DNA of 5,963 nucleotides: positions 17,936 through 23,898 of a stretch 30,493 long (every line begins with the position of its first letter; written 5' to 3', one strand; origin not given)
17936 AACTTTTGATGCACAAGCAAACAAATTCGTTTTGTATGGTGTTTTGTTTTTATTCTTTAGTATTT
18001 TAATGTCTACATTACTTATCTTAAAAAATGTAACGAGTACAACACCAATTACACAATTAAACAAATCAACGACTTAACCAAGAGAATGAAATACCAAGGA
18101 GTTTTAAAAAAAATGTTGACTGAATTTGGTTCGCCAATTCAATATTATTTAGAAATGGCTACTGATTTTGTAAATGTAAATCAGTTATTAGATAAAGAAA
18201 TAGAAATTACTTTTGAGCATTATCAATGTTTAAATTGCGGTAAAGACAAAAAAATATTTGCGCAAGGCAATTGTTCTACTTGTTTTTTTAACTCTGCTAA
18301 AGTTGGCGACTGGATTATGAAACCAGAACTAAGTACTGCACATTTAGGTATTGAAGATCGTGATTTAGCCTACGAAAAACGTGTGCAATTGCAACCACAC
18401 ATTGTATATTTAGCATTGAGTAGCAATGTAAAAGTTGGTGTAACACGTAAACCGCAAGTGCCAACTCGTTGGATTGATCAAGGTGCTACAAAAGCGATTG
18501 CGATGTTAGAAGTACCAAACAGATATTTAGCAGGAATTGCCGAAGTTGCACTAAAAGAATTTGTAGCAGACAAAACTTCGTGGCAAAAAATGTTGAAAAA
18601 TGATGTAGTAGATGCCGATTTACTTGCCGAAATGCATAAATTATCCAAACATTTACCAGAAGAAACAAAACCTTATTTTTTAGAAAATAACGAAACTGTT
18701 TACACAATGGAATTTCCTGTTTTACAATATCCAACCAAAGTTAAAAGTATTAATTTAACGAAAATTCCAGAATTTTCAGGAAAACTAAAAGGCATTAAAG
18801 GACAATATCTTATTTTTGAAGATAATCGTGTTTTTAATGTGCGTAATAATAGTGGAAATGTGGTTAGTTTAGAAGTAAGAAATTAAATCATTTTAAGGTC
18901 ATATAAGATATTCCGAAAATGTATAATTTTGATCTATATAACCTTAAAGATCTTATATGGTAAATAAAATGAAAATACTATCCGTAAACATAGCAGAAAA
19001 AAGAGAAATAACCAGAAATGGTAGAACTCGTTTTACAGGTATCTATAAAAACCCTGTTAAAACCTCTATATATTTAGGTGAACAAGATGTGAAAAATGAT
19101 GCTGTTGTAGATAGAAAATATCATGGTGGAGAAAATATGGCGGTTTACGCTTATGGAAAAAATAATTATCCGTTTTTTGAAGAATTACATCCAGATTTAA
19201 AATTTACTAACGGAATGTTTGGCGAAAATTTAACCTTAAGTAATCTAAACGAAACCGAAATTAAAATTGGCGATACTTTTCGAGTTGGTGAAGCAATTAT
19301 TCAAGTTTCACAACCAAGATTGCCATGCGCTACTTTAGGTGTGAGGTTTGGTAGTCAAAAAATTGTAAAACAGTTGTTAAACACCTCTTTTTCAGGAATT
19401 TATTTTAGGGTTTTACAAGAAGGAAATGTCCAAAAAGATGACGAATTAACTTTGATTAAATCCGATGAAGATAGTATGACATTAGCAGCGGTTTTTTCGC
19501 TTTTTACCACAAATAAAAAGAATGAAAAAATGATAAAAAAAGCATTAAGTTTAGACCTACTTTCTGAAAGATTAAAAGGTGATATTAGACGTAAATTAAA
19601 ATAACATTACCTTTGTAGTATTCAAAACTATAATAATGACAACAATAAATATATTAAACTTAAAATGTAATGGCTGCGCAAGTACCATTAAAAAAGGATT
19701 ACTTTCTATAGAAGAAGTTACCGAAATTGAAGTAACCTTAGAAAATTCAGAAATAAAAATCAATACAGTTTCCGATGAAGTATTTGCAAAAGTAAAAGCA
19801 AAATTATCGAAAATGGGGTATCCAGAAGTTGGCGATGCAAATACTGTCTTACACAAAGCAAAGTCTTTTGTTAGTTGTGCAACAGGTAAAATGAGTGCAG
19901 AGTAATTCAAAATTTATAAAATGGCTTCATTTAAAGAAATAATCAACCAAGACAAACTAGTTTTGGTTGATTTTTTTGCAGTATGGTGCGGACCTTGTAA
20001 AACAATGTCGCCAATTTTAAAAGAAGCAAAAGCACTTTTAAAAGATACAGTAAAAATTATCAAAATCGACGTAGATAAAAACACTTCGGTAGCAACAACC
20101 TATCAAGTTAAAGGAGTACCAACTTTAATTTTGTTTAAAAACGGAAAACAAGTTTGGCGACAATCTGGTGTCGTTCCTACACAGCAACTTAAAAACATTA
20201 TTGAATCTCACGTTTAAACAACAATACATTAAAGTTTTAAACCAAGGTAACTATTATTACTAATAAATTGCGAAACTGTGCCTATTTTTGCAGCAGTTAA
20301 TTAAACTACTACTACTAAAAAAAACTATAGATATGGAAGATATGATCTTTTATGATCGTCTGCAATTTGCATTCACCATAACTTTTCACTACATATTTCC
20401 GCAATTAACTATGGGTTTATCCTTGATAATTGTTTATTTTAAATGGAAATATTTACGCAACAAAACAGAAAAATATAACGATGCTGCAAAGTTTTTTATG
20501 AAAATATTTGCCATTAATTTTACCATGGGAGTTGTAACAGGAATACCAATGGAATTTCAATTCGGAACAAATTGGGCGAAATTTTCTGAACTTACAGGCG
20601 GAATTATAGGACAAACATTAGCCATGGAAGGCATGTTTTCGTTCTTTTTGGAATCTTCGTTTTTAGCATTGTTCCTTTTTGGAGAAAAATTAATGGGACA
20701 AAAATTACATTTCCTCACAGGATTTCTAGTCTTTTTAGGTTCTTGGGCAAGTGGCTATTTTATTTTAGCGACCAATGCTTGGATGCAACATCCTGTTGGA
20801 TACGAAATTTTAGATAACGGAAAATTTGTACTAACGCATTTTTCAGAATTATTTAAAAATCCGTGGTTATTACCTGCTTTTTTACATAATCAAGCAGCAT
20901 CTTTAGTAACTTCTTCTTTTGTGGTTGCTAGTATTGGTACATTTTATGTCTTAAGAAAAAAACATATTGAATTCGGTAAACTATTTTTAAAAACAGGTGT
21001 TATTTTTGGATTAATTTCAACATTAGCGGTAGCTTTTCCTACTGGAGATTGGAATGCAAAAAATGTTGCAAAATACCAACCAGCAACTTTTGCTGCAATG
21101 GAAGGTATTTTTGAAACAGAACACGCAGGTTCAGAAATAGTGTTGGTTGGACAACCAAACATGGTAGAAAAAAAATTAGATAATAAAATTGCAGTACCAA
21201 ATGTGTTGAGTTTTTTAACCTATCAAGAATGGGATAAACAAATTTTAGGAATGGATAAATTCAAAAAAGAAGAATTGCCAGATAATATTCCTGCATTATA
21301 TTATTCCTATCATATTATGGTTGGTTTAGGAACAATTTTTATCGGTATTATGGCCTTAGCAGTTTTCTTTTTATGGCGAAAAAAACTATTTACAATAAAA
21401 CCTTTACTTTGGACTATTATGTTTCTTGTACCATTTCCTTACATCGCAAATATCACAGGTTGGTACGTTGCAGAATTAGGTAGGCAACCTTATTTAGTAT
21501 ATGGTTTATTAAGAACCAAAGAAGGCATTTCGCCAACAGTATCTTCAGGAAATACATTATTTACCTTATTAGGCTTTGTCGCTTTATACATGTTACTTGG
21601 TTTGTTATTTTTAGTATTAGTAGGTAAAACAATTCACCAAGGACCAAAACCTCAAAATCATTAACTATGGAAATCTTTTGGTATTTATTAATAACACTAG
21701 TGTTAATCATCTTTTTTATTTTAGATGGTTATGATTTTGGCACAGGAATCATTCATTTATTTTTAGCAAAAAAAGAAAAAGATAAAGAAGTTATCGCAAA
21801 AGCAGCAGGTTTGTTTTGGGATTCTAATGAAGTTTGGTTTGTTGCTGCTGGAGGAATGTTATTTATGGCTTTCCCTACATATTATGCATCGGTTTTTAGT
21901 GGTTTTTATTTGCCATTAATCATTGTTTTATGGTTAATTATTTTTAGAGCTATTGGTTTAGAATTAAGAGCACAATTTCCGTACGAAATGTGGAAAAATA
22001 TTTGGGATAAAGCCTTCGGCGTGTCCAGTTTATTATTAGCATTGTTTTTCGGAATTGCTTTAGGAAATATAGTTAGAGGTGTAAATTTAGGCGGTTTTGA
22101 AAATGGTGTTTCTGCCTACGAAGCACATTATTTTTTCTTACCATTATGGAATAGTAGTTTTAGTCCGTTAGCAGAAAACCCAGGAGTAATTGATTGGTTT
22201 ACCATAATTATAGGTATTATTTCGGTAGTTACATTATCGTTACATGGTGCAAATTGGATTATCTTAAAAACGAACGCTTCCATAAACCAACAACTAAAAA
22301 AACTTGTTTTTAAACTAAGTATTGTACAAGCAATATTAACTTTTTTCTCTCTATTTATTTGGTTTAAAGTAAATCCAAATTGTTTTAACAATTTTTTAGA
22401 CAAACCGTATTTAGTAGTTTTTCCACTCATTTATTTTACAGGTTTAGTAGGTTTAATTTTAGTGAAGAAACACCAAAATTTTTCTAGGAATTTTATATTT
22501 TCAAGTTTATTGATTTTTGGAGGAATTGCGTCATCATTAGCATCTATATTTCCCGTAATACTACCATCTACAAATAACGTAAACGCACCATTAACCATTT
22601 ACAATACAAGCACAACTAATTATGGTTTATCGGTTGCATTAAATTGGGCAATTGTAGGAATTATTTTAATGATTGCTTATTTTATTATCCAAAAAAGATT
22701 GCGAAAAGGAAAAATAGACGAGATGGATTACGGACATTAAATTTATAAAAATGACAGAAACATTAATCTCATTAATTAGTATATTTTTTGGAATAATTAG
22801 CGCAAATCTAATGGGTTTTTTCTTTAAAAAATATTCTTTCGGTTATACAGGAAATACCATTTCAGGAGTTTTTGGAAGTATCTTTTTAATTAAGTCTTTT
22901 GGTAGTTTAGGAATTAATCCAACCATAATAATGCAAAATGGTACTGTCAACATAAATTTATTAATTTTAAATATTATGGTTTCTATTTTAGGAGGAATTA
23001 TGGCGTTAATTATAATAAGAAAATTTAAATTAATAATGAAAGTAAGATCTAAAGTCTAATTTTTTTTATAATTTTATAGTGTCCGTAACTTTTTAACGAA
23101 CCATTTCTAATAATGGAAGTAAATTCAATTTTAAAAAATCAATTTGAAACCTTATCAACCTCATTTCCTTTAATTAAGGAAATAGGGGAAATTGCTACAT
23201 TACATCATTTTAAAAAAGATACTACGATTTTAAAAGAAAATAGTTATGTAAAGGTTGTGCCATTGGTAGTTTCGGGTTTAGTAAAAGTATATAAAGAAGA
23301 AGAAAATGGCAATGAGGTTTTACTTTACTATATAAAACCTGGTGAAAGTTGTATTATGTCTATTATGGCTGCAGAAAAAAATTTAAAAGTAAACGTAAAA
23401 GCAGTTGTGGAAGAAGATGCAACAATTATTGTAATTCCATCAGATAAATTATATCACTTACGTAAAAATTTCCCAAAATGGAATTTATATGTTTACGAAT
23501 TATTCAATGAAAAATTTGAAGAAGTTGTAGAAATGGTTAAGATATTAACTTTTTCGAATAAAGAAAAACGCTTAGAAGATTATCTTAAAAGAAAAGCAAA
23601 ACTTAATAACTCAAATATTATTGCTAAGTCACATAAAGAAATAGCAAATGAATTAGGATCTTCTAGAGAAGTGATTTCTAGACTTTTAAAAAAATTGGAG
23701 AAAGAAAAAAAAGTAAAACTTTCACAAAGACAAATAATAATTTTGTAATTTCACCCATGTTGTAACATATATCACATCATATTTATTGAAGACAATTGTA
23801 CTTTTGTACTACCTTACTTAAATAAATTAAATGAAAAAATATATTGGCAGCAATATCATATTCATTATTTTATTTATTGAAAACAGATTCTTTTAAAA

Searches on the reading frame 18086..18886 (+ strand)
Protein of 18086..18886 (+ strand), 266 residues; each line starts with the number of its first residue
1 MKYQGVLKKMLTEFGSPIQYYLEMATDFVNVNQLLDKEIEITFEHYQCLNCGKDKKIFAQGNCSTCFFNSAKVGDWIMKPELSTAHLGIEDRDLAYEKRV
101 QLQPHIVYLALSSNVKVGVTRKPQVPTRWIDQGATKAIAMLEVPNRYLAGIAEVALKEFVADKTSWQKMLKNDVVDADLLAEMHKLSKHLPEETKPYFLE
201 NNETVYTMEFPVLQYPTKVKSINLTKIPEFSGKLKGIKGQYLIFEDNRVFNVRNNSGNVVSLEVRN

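Call 46: search_protein_families(library=pfam, proteins=[window:18086-18886:+], max_evalue=0.00001)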
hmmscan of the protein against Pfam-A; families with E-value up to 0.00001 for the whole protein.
window:18086-18886:+ (266 aa): 1 family
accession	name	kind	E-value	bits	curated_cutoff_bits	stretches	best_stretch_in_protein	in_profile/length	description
PF10977.13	DUF2797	-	8.7e-89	297.7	25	1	37-259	2-226/227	Protein of unknown function (DUF2797)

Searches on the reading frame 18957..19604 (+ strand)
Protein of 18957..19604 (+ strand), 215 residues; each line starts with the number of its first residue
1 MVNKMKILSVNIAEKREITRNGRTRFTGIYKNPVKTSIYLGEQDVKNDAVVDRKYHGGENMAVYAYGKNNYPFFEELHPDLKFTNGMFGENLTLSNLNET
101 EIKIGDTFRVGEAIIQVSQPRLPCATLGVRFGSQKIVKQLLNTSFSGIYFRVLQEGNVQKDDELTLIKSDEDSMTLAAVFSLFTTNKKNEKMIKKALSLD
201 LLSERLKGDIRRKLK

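Call 46: search_protein_families(library=pfam, proteins=[window:18957-19604:+], max_evalue=0.00001)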
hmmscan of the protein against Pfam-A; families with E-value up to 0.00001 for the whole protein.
window:18957-19604:+ (215 aa): 1 family
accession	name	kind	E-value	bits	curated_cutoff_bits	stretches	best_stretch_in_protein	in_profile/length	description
PF03473.23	MOSC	-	3.7e-28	98.4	22.7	1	52-165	1-120/120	MOSC domain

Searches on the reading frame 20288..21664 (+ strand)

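Call 46: search_protein_families(library=pfam, proteins=[window:20288-21664:+], max_evalue=0.00001)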
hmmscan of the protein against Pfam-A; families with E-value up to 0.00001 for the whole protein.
window:20288-21664:+ (458 aa): 1 family
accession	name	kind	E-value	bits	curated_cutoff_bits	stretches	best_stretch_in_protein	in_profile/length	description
PF01654.22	Cyt_bd_oxida_I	-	1.5e-144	482.1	26.2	1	24-453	3-418/418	Cytochrome bd terminal oxidase subunit I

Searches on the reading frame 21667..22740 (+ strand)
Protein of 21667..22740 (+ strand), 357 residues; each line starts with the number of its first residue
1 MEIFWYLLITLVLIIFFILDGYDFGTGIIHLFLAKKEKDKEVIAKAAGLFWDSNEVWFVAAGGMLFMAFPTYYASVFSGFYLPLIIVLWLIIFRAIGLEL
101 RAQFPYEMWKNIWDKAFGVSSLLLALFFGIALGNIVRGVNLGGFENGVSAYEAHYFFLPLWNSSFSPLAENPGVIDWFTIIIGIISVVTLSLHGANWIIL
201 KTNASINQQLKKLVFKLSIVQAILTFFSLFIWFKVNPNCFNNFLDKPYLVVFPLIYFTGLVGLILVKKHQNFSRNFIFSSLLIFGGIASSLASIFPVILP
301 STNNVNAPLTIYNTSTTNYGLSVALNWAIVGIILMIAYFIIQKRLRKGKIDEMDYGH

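Call 46: search_protein_families(library=pfam, proteins=[window:21667-22740:+], max_evalue=0.00001)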
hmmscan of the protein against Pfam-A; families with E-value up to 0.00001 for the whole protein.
window:21667-22740:+ (357 aa): 1 family
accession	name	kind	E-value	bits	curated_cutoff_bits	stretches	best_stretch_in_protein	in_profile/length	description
PF02322.20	Cyt_bd_oxida_II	-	2.9e-72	244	35.6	1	1-341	1-297/302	Cytochrome bd terminal oxidase subunit II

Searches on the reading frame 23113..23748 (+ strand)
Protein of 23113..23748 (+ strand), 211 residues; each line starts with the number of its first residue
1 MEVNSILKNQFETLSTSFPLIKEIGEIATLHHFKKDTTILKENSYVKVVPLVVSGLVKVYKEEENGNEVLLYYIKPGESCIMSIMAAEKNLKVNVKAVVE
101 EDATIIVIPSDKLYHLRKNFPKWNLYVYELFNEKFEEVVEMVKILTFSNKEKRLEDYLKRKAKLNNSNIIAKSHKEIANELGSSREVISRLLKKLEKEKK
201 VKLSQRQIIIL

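Call 46: search_protein_families(library=pfam, proteins=[window:23113-23748:+], max_evalue=0.00001)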
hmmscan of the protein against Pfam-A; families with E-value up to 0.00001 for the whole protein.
window:23113-23748:+ (211 aa): 3 families
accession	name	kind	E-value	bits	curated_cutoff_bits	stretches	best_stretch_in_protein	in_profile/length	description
PF00027.35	cNMP_binding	-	1.7e-11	44.3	27.5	1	31-118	2-87/89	Cyclic nucleotide-binding domain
PF13545.12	HTH_Crp_2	-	1.2e-08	35.2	27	1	168-211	18-62/70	Crp-like helix-turn-helix domain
PF00325.26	Crp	-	1.4e-07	31.5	21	1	173-199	4-30/32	Bacterial regulatory proteins, crp family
